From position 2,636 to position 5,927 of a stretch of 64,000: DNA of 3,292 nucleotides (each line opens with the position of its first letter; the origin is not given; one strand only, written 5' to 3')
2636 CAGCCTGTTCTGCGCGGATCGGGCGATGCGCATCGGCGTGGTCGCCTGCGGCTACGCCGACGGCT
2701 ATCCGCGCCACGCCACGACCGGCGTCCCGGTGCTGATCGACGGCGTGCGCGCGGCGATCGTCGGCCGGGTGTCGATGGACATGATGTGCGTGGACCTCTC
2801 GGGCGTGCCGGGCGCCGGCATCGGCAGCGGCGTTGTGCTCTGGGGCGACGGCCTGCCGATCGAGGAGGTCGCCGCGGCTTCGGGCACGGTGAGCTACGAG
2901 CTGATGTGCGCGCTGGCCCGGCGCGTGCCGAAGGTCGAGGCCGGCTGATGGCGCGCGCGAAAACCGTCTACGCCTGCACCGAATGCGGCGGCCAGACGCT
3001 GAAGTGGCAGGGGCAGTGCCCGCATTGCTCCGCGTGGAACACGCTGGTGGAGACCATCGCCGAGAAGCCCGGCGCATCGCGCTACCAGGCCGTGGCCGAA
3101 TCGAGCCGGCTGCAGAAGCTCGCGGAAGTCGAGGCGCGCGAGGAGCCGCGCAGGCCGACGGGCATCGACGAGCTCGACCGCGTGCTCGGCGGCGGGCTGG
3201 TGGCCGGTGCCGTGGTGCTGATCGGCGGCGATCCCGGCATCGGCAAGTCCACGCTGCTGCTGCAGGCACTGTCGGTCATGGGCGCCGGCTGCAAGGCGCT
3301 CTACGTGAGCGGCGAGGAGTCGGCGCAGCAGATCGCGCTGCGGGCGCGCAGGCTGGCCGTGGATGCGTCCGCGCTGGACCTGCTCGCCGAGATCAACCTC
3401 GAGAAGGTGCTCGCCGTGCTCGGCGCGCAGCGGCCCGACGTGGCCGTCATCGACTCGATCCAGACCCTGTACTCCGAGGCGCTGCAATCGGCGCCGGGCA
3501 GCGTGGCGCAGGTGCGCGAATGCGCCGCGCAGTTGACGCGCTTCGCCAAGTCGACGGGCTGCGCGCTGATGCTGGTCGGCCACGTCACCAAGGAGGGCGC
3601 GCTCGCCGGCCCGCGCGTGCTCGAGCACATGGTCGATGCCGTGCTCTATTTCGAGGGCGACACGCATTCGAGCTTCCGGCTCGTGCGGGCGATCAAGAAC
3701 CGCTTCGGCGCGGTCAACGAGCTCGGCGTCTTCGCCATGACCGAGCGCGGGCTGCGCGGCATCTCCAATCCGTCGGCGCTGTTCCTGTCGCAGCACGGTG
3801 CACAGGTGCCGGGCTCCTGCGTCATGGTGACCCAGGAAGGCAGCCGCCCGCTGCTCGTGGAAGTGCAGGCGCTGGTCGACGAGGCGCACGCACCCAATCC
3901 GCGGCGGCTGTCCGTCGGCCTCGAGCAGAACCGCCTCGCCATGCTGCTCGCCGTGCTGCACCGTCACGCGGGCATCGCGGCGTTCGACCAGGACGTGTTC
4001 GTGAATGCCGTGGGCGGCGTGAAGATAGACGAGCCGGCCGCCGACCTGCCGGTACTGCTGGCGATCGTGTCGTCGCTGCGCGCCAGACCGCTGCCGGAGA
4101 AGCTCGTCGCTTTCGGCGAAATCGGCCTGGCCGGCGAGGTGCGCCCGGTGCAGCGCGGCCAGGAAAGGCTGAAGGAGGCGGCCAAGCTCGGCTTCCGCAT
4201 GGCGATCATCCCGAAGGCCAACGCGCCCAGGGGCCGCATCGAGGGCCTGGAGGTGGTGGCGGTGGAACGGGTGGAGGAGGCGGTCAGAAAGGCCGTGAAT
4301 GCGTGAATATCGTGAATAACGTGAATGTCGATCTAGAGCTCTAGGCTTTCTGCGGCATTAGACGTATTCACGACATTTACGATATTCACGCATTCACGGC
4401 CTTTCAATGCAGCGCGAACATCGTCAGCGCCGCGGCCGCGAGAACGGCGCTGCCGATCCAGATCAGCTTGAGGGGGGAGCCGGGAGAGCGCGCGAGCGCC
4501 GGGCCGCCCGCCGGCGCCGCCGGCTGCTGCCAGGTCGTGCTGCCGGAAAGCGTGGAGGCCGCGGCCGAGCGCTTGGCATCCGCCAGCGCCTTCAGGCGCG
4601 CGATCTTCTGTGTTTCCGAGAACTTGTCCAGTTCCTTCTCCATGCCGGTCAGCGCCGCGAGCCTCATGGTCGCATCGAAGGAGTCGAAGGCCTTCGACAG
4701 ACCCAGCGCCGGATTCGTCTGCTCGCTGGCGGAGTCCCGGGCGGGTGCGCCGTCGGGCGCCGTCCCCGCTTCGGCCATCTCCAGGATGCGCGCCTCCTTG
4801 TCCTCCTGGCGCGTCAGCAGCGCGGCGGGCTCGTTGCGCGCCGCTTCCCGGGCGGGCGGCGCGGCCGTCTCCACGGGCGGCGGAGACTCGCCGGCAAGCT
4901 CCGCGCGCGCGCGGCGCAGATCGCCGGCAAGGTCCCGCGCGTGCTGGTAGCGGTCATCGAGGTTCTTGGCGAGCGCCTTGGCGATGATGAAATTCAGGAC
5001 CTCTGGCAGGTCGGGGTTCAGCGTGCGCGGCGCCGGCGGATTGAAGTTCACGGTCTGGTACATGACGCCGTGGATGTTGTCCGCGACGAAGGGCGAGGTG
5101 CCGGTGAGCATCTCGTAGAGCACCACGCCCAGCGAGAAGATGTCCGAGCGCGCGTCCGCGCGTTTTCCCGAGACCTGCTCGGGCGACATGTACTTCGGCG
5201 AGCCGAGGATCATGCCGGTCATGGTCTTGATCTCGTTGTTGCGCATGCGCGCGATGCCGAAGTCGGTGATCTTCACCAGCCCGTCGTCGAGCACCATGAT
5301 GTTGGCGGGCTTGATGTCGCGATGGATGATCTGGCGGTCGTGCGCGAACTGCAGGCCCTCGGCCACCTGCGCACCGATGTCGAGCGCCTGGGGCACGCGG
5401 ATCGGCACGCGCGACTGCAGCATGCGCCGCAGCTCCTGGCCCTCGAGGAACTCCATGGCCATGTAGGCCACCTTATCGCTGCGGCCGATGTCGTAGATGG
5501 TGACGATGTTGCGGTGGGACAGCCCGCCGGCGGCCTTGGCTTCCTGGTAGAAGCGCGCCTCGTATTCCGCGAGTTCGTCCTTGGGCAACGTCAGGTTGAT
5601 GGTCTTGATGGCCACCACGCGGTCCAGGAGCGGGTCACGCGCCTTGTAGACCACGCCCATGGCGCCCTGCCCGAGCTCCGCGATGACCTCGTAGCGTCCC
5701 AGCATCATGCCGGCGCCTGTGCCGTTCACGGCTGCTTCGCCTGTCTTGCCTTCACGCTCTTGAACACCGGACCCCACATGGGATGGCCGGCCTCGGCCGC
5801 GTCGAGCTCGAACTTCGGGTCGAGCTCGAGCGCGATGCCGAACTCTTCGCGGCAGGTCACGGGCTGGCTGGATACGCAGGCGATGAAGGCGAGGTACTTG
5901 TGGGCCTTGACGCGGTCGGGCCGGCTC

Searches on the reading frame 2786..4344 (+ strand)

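Call 45: search_protein_families(library=pfam, proteins=[window:2786-4306:+, window:2983-4344:+], max_evalue=0.00001)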
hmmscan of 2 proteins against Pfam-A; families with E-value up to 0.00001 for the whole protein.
window:2786-4306:+ (506 aa): 6 families
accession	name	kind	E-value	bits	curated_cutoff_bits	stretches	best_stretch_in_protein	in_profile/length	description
PF06745.19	ATPase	-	1e-17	64.7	26.6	1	124-198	2-78/231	KaiC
PF13481.12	AAA_25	-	1.4e-17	64.4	27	1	124-272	16-195/195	AAA domain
PF18073.7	Zn_ribbon_LapB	-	7.3e-11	42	25.7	1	62-89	1-28/28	Rubredoxin metal binding domain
PF13541.12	ChlI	-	1.6e-07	31.6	27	1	400-479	41-121/121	Subunit ChlI of Mg-chelatase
PF05362.19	Lon_C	-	4.5e-07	30.1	21.1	1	409-504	102-203/205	Lon protease (S16) C-terminal proteolytic domain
PF03796.21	DnaB_C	-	8.3e-06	25.8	27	0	124-188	3-68/255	DnaB-like helicase C terminal domain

window:2983-4344:+ (453 aa): 0 families

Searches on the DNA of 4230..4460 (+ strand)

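Call 54: search_rna_families(source=window, start=4230, end=4460, threshold=evalue, max_evalue=10)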
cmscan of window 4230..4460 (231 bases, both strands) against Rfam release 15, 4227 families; matches with E-value up to 10: 16.
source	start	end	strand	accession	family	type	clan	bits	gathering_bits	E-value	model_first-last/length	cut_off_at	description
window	4287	4405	+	RF03828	MIR831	Gene; miRNA;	-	30.6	100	9e-05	1-181/181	no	MIR831 microRNA precursor family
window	4287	4405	+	RF04119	MIR1858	Gene; miRNA;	-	28.1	137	0.0046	47-157/197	no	MIR1858 microRNA precursor family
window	4308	4391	-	RF03815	mir-3051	Gene; miRNA;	-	20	100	0.38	1-77/77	no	mir-3051 microRNA precursor family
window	4305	4387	+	RF03886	mir-1993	Gene; miRNA;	-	16.7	82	0.75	1-69/69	no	mir-1993 microRNA precursor family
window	4305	4378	-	RF03886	mir-1993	Gene; miRNA;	-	16.6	82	0.81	1-69/69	no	mir-1993 microRNA precursor family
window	4372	4428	-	RF01059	mir-598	Gene; miRNA;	-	16.1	69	0.88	1-80/80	no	mir-598 microRNA precursor family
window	4400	4455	-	RF03006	M23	Gene; sRNA;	-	15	41.2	2.3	1-53/53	no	M23 RNA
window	4378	4425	-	RF03242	mir-1397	Gene; miRNA;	-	14.9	70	2.3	1-84/84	no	mir-1397 microRNA precursor family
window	4306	4386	-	RF00754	mir-279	Gene; miRNA;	CL00095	14.5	56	3.5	1-87/87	no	mir-279 microRNA precursor family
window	4422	4458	-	RF02468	Ms_IGR-4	Gene; sRNA;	-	13.8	55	8.4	1-38/38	no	Mycobacterium sRNA Ms_IGR-4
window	4244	4365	+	RF02175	SMAD5-AS1_3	Gene; lncRNA;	-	13.7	60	0.56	1-125/125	no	SMAD5 antisense RNA 1 conserved region 3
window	4311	4372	+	RF01021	mir-558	Gene; miRNA;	-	13.7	90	4.6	1-70/70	no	mir-558 microRNA precursor family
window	4379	4424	-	RF00556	L19_leader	Cis-reg; leader;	-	13.4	36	3.8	1-42/42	no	Ribosomal protein L19 leader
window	4233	4265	-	RF01333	CRISPR-DR20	Gene; CRISPR;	-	13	42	6.7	1-36/36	no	CRISPR RNA direct repeat element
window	4286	4460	+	RF02571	Mcr7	Gene; sRNA;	-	12.3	380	0.43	1-286/351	3'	mcr7 sRNA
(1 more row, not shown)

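Call 80: search_dna_similar(query=window:4280-4412:+, collection=plasmids, mode=distant, max_evalue=0.001, max_rows=15)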
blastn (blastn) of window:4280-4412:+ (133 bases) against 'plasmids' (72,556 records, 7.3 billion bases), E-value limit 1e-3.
No match.
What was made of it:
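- Tried and rejected: Plasmid BLAST with site 1: no match (call 80).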

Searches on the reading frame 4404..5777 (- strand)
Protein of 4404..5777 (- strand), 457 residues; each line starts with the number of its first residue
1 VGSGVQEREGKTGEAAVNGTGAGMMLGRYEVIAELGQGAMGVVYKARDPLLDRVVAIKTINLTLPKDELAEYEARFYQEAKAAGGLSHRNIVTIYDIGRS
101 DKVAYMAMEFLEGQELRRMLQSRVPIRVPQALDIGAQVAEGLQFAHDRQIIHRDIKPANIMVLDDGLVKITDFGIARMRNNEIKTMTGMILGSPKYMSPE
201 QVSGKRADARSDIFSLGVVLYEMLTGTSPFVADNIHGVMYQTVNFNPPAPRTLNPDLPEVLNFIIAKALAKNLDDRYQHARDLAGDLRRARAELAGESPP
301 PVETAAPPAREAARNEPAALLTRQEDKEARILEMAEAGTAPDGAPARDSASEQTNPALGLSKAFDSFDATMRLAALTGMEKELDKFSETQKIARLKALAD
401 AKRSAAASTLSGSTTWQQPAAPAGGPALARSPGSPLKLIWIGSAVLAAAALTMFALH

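Call 45: search_protein_families(library=pfam, proteins=[window:4404-5777:-], max_evalue=0.00001)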
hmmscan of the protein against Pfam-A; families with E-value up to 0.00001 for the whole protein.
window:4404-5777:- (457 aa): 2 families
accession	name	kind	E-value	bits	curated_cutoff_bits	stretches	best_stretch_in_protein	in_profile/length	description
PF00069.31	Pkinase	-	5e-55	187.2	31.7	1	29-276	1-251/263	Protein kinase domain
PF07714.23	PK_Tyr_Ser-Thr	-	3e-39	135.3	23.1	1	31-242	3-217/258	Protein tyrosine and serine/threonine kinase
